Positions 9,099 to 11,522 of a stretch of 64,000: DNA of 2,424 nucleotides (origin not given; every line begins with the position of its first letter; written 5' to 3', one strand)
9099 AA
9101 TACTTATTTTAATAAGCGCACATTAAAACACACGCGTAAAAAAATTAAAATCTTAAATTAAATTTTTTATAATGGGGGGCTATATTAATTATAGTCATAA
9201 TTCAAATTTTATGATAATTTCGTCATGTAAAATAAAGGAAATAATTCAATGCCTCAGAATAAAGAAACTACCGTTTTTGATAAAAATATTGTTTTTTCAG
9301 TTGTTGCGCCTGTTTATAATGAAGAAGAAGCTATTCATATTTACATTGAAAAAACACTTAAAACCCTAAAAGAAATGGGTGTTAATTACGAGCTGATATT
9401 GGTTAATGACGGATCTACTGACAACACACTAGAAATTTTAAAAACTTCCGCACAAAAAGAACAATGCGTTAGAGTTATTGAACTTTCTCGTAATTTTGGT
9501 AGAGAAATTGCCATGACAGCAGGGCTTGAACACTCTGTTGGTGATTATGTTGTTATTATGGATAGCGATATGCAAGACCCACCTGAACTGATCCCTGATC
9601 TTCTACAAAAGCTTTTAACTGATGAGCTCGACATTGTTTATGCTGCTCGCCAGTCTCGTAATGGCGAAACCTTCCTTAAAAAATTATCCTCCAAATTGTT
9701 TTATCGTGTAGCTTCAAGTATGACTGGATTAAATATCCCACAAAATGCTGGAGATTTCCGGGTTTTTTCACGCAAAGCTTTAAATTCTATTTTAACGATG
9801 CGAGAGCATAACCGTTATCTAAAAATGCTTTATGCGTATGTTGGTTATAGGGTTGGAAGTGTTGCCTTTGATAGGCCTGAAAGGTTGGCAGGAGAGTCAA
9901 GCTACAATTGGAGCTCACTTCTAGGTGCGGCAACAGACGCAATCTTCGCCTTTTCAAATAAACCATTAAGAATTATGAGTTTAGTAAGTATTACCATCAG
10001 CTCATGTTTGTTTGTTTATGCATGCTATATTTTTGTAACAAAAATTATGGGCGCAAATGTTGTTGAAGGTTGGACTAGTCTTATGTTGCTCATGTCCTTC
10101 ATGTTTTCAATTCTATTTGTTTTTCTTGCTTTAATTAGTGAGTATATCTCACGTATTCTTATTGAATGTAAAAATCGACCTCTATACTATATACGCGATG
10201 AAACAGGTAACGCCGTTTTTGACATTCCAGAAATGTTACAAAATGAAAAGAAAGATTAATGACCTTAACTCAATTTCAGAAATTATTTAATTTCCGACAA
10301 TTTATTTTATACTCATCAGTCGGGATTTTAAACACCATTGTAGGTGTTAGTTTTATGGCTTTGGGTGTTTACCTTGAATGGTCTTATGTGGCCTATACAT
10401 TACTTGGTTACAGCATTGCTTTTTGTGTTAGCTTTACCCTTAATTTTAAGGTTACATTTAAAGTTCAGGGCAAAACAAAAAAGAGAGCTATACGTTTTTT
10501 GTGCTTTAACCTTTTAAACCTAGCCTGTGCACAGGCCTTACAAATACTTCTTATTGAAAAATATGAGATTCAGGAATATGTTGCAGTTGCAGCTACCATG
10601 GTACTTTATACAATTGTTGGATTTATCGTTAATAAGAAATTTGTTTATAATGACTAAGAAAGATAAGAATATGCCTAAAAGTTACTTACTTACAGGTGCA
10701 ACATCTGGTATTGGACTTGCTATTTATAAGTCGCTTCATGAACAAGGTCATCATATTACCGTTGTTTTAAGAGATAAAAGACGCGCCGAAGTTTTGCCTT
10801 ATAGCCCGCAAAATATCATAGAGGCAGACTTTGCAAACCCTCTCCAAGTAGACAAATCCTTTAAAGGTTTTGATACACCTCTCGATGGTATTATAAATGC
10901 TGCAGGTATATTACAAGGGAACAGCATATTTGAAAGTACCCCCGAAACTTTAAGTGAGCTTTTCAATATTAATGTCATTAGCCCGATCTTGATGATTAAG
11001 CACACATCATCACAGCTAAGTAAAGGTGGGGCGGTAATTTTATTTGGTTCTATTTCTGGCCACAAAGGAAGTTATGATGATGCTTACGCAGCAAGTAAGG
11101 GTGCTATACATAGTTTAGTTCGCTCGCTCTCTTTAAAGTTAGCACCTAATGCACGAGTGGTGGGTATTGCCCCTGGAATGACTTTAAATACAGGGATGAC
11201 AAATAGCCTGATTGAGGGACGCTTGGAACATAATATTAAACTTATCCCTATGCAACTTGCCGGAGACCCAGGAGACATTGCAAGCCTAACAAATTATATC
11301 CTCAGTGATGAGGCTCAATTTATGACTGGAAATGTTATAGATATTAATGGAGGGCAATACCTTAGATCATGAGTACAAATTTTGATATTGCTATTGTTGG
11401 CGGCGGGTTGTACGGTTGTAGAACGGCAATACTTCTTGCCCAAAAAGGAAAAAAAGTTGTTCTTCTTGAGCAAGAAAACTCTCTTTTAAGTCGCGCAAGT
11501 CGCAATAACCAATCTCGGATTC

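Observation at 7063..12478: gtrABC-like lipid-linked glycosylation cassette extended by an FAD oxidase + SDR reductase pair (DprE1/DprE2-like logic)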

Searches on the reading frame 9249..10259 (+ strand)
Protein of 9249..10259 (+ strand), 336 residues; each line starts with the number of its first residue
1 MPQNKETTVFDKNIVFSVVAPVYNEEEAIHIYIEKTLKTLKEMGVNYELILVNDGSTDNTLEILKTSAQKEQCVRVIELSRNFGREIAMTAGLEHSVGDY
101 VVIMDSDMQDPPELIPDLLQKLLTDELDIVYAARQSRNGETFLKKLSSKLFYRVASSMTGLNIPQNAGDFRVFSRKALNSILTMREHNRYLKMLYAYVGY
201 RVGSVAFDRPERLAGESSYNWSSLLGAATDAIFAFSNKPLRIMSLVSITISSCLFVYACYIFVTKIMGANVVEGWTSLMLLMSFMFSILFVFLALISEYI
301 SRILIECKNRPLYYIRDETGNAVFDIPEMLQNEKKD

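Call 6: search_protein_families(library=pfam, proteins=[window:9249-10259:+], max_evalue=0.01)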
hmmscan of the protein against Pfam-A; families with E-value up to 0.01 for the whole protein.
window:9249-10259:+ (336 aa): 6 families
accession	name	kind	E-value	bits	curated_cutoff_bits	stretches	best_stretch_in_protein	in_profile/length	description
PF00535.33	Glycos_transf_2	-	5.9e-38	130.9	23.3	1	17-181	1-167/168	Glycosyl transferase family 2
PF10111.15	Glyco_tranf_2_2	-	8e-09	35.8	27.3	1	17-108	1-92/276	Glycosyltransferase like family 2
PF13641.12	Glyco_tranf_2_3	-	2.1e-07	31.6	27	1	16-152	3-140/230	Glycosyltransferase like family 2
PF13506.12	Glyco_transf_21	-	6.8e-06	26.1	21.7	1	88-183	21-119/174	Glycosyl transferase family 21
PF13704.12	Glyco_tranf_2_4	-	1e-05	26.4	27.5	1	31-107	5-81/98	Glycosyl transferase family 2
PF12804.13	NTP_transf_3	-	0.0018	18.9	27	1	33-155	27-142/160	MobA-like NTP transferase domain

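Call 7: search_protein_families(library=ncbifam, proteins=[window:9249-10259:+], max_evalue=0.01)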
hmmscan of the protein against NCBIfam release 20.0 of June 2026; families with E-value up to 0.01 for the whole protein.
window:9249-10259:+ (336 aa): 23 families
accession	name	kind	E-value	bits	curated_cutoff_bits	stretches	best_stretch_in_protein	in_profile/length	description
NF047588.1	GlcsyltransPgfSStrep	equivalog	3.2e-69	233.5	500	1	16-317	3-304/308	glycosyltransferase PgfS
NF007986.1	PRK10714.1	equivalog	1e-50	172.6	529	1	16-316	8-309/316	undecaprenyl-phosphate 4-deoxy-4-formamido-L-arabinose transferase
NF007482.0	PRK10073.1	equivalog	2e-18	66.5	423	1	15-131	7-119/334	glycosyltransferase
TIGR03937.1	PgaC_IcaA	equivalog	3.5e-17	62.4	422.3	1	9-109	40-137/407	poly-beta-1,6-N-acetyl-D-glucosamine synthase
NF047683.1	TeichurnBiosyTuaG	equivalog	2.2e-15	57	400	1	14-116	6-105/252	teichuronic acid biosynthesis protein TuaG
NF041875.1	EPS_EpsD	equivalog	6.7e-13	48.7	370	1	17-122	2-104/325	exopolysaccharide biosynthesis glycosyltransferase EpsD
TIGR04283.1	glyco_like_mftF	equivalog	2.4e-11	43.7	182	1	17-139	2-113/221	TIGR04283 family arsenosugar biosynthesis glycosyltransferase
NF010496.0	PRK13915.1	equivalog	4.7e-11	42.3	262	1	15-126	32-146/307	glucosyl-3-phosphoglycerate synthase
NF041391.1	DPhHxTase_Halo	equivalog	2.5e-10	39.7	375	1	22-213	3-187/213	dolichyl-phosphate hexose transferase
NF058614.1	PPMAGASynPpgS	equivalog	7.9e-09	35.3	370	1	18-182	4-167/226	polyprenyl-phospho-N-acetylgalactosaminyl synthase PpgS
TIGR03965.1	mycofact_glyco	equivalog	2.5e-08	33.2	280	1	16-128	76-185/467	mycofactocin biosynthesis glycosyltransferase MftF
NF045692.1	OglycostaseCruG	equivalog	2.6e-08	33.2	600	1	15-156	42-190/386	2'-O-glycosyltransferase CruG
TIGR04182.1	glyco_TIGR04182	equivalog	1.9e-07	30.7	325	1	17-178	3-156/293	S-layer glycoprotein N-glycosyltransferase AglJ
TIGR04242.1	nodulat_NodC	equivalog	1.9e-07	30.4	550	1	11-146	45-181/395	chitooligosaccharide synthase NodC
TIGR03111.1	glyc2_xrt_Gpos1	hypoth_equivalog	3.5e-07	29.4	363.95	1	13-125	48-159/439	TIGR03111 family XrtG-associated glycosyltransferase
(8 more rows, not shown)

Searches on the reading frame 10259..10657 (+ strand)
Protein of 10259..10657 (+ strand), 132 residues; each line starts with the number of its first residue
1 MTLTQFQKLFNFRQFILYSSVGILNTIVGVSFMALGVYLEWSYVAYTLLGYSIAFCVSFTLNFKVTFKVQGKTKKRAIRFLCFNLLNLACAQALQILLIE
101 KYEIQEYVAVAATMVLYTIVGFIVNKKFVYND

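Call 6: search_protein_families(library=pfam, proteins=[window:10259-10657:+], max_evalue=0.01)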
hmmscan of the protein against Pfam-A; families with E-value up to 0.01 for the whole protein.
window:10259-10657:+ (132 aa): 1 family
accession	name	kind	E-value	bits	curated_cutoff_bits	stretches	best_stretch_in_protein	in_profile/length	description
PF04138.20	GtrA_DPMS_TM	-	2.2e-17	63.8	26.1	1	18-129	2-116/117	GtrA/DPMS, transmembrane domain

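Call 7: search_protein_families(library=ncbifam, proteins=[window:10259-10657:+], max_evalue=0.01)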
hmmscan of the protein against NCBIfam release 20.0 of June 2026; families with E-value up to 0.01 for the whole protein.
window:10259-10657:+ (132 aa): 0 families

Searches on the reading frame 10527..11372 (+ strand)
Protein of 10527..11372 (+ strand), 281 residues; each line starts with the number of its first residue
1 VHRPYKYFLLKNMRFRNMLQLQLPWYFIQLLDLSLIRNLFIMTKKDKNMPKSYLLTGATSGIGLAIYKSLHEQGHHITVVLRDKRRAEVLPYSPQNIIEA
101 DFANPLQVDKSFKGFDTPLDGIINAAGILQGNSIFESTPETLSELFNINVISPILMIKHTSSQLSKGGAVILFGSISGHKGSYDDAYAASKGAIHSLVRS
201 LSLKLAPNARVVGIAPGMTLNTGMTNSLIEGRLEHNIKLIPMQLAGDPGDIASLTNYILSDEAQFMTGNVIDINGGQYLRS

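Call 6: search_protein_families(library=pfam, proteins=[window:10527-11372:+], max_evalue=0.01)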
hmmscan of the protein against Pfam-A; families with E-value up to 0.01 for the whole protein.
window:10527-11372:+ (281 aa): 5 families
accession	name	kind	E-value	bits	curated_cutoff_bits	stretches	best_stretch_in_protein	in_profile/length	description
PF13561.12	adh_short_C2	-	1.1e-35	123.8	27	1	57-276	1-234/236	Enoyl-(Acyl carrier protein) reductase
PF00106.31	adh_short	-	9.6e-28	97.4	26.6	1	54-230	4-192/195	short chain dehydrogenase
PF08659.16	KR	-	1.6e-10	41.6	22.6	1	52-201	2-163/180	KR domain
PF13460.12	NAD_binding_10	-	6.7e-07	29.8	27.2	1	57-116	1-62/184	NAD(P)H-binding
PF01370.27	Epimerase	-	8.2e-07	29.1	20.9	1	54-163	2-105/240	NAD dependent epimerase/dehydratase family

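Call 7: search_protein_families(library=ncbifam, proteins=[window:10671-11372:+], max_evalue=0.01)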
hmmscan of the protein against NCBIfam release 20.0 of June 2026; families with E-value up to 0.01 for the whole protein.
window:10671-11372:+ (233 aa): 211 families (the best 25 are shown)
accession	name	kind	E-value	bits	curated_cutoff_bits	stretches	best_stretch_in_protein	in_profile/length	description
NF047420.2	EF_P_mod_YmfI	equivalog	1.9e-38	132.5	238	1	5-229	2-235/236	elongation factor P 5-aminopentanone reductase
NF005559.1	PRK07231.1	subfamily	2e-36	125.7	215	1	3-230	5-248/249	glucose 1-dehydrogenase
NF009466.0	PRK12826.1-2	subfamily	1.3e-33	116.5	222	1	4-231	5-246/248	3-oxoacyl-ACP reductase FabG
TIGR01830.1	3oxo_ACP_reduc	equivalog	1.7e-33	116.3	297.75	1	6-228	2-237/239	3-oxoacyl-[acyl-carrier-protein] reductase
NF052558.1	MBtsdlDhBudC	equivalog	8.5e-31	107.4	270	1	3-229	4-241/250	meso-2,3-butanediol dehydrogenase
NF005893.0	PRK07856.1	equivalog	4.1e-30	104.9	255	1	4-228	11-240/255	SDR family oxidoreductase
NF040605.2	mycolic_FabG1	exception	7.6e-29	101.2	420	1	3-229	2-229/233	3-oxoacyl-ACP reductase FabG1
NF005067.0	PRK06484.1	equivalog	1.3e-28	99.9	713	1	5-228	276-510/524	short chain dehydrogenase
NF006598.0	PRK09135.1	equivalog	2.8e-28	99.1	288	1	3-231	7-247/249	pteridine reductase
NF004198.0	PRK05653.1-3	equivalog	5e-28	98.2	296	1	4-231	9-248/248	3-oxoacyl-ACP reductase FabG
NF005753.0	PRK07577.1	equivalog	7.9e-28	97.6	310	1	3-231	4-234/237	SDR family oxidoreductase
NF005118.0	PRK06550.1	equivalog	2.1e-27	96.5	270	1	3-229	6-233/236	3-oxoacyl-ACP reductase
NF004200.0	PRK05653.1-5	equivalog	2.7e-27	95.9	273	1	2-228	2-240/242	3-oxoacyl-ACP reductase FabG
NF004199.0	PRK05653.1-4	equivalog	7.9e-27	94.4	301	1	3-231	6-247/247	3-oxoacyl-ACP reductase FabG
NF009464.0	PRK12824.1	subfamily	1.1e-26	94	269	1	2-231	2-244/245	3-oxoacyl-ACP reductase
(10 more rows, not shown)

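Call 10: search_solved_structures(query=window:10671-11372:+, max_evalue=0.001)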
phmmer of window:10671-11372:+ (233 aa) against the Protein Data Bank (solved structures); distinct sequences matched with E-value up to 0.001: 516 (the best 60 are shown).
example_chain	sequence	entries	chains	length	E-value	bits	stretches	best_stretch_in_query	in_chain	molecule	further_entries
5t5q_A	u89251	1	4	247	2.2e-28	102.7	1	4-231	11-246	Short-chain dehydrogenase/reductase SDR:Glucose/ribitol dehydrogenase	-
1uzl_A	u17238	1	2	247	4.2e-23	85.4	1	3-229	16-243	3-OXOACYL-[ACYL-CARRIER PROTEIN] REDUCTASE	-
1uzm_A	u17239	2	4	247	8e-23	84.5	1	3-229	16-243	3-OXOACYL-[ACYL-CARRIER PROTEIN] REDUCTASE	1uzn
4e4y_A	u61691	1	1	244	4.7e-22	82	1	4-229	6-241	Short chain dehydrogenase family protein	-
2ntn_A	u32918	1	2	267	7e-22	81.4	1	3-229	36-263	3-oxoacyl-[acyl-carrier-protein] reductase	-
9cly_A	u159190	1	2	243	2.7e-21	79.5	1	5-229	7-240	CylG protein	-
5ovj_A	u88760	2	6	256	4.7e-21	78.7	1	3-229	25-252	3-oxoacyl-[acyl-carrier-protein] reductase FabG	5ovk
5ovl_A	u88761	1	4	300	7.9e-21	78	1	3-229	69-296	3-oxoacyl-[acyl-carrier-protein] reductase FabG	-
3osu_A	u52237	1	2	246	1.4e-20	77.2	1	1-231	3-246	3-oxoacyl-[acyl-carrier-protein] reductase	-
3sj7_A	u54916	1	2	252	1.5e-20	77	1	1-231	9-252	3-oxoacyl-(Acyl-carrier-protein) reductase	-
7czc_A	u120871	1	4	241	3.2e-20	76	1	2-228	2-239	3-oxoacyl-ACP reductase FabG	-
2a4k_A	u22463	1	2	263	3.4e-20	75.9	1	3-229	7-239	3-oxoacyl-[acyl carrier protein] reductase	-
3op4_A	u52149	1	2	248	5.9e-20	75.1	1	5-231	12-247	3-oxoacyl-[acyl-carrier protein] reductase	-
3tzh_A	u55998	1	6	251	6e-20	75.1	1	5-231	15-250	3-oxoacyl-[acyl-carrier protein] reductase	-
3rro_A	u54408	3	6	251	6.1e-20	75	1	5-231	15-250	3-ketoacyl-(acyl-carrier-protein) reductase | 3-oxoacyl-[acyl-carrier protein] reductase | 3-oxoacyl-[acyl-carrier-protein] reductase FabG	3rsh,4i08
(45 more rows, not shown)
